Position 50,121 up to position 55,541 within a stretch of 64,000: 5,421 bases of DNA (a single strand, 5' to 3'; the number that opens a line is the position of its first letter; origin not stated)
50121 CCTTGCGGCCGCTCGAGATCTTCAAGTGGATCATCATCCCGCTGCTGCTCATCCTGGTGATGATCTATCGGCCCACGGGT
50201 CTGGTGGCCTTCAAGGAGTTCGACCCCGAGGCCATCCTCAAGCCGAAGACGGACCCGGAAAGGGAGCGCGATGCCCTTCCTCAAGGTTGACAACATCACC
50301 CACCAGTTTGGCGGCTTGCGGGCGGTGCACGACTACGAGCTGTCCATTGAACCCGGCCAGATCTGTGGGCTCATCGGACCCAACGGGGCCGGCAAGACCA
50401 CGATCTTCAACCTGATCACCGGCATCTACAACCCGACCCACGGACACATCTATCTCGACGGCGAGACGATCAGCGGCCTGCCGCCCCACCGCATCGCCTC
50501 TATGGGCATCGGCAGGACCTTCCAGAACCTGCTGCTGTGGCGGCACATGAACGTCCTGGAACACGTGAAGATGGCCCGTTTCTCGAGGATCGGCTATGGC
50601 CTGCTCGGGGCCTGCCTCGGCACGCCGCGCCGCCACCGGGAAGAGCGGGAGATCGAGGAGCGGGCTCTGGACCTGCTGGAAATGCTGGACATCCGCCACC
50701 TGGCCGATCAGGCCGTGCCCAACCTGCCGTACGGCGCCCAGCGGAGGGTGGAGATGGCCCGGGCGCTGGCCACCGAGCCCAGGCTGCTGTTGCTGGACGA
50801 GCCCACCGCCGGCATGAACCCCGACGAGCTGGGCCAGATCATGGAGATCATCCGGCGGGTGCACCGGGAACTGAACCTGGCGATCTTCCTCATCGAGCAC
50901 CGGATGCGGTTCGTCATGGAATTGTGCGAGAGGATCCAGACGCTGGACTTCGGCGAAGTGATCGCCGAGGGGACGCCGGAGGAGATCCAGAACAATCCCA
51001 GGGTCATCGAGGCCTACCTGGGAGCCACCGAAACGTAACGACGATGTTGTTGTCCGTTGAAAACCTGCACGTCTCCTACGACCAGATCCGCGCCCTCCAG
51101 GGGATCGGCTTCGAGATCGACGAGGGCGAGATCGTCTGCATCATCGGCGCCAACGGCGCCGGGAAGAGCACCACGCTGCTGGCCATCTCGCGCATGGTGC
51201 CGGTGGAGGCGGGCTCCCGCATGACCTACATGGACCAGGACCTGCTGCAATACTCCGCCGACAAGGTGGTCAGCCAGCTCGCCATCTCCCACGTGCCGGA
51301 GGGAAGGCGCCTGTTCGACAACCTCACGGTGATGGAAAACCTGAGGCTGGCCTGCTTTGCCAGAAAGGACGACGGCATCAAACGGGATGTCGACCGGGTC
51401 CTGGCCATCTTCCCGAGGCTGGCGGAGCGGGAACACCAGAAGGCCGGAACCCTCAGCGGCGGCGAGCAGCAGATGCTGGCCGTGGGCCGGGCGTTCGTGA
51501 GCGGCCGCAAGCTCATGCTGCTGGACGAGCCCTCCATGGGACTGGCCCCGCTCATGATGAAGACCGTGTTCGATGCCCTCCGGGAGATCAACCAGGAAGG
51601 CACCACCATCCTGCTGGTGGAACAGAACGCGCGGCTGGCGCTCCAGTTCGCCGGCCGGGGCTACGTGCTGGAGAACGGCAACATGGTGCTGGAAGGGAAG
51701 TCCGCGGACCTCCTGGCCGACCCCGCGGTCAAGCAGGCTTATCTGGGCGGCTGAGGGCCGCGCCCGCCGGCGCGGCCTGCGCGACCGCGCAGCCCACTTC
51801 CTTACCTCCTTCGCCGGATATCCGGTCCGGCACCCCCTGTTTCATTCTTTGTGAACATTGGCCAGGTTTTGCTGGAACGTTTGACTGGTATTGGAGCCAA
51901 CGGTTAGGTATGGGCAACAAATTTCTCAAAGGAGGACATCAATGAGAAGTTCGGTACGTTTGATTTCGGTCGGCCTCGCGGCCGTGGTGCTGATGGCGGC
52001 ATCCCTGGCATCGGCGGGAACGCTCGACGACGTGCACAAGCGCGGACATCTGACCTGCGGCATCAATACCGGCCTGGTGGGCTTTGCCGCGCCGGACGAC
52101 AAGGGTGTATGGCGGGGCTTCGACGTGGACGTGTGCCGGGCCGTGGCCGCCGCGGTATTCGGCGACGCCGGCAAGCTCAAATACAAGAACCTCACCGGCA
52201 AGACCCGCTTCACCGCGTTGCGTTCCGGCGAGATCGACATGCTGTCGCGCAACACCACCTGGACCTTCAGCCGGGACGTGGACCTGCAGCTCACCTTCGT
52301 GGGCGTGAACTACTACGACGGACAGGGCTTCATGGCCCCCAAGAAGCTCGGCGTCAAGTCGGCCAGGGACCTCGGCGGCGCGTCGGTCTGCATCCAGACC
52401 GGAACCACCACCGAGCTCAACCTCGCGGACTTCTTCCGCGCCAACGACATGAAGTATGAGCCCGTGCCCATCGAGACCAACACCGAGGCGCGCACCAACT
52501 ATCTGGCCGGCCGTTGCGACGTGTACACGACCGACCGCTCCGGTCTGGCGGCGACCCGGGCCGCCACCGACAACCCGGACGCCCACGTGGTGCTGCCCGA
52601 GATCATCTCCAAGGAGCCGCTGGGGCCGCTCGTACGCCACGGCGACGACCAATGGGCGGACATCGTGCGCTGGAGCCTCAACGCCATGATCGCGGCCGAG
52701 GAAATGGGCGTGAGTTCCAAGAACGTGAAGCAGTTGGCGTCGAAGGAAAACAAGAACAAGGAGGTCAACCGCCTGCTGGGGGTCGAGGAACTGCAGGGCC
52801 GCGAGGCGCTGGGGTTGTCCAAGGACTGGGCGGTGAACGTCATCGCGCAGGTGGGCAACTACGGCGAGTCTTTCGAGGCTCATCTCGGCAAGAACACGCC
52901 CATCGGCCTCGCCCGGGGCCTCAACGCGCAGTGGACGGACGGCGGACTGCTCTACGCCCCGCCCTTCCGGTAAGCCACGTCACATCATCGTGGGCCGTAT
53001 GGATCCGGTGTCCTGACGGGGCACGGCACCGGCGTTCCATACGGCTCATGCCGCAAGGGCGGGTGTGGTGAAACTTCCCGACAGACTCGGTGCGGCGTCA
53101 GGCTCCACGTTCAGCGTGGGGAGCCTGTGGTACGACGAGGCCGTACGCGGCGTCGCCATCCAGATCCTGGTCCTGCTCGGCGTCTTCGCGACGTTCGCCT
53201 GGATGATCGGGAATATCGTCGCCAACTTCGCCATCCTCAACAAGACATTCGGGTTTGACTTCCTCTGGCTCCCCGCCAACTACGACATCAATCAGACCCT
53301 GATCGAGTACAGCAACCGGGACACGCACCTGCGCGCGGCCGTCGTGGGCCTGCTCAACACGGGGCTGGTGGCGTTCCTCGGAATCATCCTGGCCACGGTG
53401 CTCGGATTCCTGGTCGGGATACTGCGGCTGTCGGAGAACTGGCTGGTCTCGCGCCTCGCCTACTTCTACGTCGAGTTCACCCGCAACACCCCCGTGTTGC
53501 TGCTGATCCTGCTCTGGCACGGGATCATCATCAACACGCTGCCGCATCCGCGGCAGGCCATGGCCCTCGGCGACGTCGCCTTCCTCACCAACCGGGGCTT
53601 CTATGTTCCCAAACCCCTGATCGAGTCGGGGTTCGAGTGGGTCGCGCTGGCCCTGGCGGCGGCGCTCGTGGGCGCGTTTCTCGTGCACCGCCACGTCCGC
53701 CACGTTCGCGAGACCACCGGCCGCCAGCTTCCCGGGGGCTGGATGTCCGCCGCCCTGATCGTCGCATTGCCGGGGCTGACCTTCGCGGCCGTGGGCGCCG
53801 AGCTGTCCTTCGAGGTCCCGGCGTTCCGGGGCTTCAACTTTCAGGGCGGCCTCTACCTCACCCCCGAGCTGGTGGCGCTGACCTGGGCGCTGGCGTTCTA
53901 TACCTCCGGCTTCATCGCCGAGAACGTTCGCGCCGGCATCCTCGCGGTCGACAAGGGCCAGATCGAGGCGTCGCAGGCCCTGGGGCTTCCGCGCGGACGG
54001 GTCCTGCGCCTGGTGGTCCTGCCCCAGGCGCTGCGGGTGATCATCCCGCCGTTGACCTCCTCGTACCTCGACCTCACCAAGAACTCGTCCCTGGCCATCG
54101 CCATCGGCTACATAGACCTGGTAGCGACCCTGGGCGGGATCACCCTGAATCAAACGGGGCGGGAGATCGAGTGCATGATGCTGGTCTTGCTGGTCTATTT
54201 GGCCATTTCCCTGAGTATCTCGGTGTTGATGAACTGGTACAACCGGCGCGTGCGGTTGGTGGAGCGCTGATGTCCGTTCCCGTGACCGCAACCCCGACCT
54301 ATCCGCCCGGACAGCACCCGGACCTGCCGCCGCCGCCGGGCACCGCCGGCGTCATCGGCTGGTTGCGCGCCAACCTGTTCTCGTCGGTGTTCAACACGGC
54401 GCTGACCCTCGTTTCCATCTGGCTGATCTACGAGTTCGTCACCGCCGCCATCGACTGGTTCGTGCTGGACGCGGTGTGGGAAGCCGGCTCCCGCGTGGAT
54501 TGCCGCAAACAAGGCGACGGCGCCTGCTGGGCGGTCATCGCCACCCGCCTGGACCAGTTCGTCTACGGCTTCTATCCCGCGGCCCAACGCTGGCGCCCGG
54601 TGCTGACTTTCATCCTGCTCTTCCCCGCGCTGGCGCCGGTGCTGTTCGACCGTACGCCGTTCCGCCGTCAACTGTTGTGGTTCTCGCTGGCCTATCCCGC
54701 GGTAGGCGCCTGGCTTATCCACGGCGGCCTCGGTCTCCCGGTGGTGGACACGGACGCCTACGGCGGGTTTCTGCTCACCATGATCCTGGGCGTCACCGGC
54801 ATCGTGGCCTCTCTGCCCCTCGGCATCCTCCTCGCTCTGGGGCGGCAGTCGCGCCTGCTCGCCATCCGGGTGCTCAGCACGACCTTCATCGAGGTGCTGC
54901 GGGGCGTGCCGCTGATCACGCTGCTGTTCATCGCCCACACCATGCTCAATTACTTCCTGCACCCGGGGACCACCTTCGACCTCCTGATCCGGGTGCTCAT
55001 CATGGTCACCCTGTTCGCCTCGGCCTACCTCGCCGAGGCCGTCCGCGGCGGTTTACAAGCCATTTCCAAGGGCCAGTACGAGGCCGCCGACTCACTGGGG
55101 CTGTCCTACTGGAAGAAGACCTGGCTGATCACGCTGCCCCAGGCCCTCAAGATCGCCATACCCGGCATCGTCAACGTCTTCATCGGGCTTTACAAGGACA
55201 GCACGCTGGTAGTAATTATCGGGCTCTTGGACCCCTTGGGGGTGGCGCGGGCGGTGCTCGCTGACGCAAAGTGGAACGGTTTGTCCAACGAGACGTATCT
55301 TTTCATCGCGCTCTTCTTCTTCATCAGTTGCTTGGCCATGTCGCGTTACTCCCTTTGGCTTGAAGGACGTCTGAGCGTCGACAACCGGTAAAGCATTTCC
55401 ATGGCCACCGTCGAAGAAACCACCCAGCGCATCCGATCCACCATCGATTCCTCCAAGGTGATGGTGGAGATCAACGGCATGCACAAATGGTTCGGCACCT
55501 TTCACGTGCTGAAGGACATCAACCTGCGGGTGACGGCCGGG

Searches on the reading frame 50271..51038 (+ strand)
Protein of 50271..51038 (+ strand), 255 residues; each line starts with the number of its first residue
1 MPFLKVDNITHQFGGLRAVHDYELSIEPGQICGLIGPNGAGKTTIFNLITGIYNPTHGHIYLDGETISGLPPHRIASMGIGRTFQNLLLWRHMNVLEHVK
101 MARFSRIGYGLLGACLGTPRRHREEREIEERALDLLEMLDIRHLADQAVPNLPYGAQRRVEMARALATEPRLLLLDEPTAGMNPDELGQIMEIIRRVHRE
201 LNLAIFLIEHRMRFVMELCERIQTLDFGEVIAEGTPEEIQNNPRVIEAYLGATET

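Call 17: search_protein_families(library=pfam, proteins=[window:50271-51038:+], max_evalue=0.00001)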
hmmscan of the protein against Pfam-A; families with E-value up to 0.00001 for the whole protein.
window:50271-51038:+ (255 aa): 3 families
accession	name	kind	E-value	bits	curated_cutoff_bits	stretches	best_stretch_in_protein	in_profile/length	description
PF00005.33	ABC_tran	-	1.4e-32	113.6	25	1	20-180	2-137/137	ABC transporter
PF12399.14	BCA_ABC_TP_C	-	2.5e-15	56.2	25.5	1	229-252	1-24/27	Branched-chain amino acid ATP-binding cassette transporter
PF13304.12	AAA_21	-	3.8e-07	30.9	27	0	33-49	3-19/304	AAA domain, putative AbiEii toxin, Type IV TA system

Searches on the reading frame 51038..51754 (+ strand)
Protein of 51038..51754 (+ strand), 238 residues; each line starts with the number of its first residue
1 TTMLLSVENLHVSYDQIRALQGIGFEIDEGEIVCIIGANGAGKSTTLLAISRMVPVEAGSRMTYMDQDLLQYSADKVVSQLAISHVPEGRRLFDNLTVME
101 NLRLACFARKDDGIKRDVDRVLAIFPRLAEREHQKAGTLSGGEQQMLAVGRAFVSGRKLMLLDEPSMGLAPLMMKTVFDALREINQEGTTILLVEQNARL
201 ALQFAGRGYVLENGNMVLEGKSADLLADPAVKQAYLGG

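Call 17: search_protein_families(library=pfam, proteins=[window:51038-51754:+], max_evalue=0.00001)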
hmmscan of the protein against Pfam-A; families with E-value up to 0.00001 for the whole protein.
window:51038-51754:+ (238 aa): 2 families
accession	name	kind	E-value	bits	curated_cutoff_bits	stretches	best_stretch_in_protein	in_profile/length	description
PF00005.33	ABC_tran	-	1.3e-24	87.8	25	1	20-166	1-136/137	ABC transporter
PF13304.12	AAA_21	-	1.4e-10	42.2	27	0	136-193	235-295/304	AAA domain, putative AbiEii toxin, Type IV TA system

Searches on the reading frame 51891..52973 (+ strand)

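Call 17: search_protein_families(library=pfam, proteins=[window:51891-52973:+], max_evalue=0.00001)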
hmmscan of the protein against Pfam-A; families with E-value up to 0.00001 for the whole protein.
window:51891-52973:+ (360 aa): 1 family
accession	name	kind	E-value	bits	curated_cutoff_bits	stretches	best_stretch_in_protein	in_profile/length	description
PF00497.25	SBP_bac_3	-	6.1e-13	49.1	26.4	1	54-272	1-122/132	Bacterial extracellular solute-binding proteins, family 3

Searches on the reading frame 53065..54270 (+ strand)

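Call 17: search_protein_families(library=pfam, proteins=[window:53065-54270:+], max_evalue=0.00001)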
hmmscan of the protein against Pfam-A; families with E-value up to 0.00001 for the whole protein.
window:53065-54270:+ (401 aa): 1 family
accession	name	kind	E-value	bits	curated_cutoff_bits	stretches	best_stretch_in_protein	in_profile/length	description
PF00528.27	BPD_transp_1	-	4.5e-17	62.8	26.4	1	272-397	56-183/184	Binding-protein-dependent transport system inner membrane component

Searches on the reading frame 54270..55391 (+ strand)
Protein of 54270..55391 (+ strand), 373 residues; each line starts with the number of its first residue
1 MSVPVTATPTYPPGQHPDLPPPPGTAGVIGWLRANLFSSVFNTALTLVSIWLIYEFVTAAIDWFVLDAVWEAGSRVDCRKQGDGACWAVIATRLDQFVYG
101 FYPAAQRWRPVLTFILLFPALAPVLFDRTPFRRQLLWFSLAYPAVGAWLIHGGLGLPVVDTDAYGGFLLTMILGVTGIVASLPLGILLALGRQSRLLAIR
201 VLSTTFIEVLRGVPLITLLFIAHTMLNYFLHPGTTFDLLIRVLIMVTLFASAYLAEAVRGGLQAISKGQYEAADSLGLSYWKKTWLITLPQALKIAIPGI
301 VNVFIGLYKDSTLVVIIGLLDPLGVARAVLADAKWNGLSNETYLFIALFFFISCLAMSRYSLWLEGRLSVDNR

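Call 17: search_protein_families(library=pfam, proteins=[window:54270-55391:+], max_evalue=0.00001)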
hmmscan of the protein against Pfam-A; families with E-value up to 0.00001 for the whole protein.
window:54270-55391:+ (373 aa): 1 family
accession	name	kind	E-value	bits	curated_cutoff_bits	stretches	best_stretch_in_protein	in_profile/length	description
PF00528.27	BPD_transp_1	-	1.4e-18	67.7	26.4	1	182-368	2-182/184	Binding-protein-dependent transport system inner membrane component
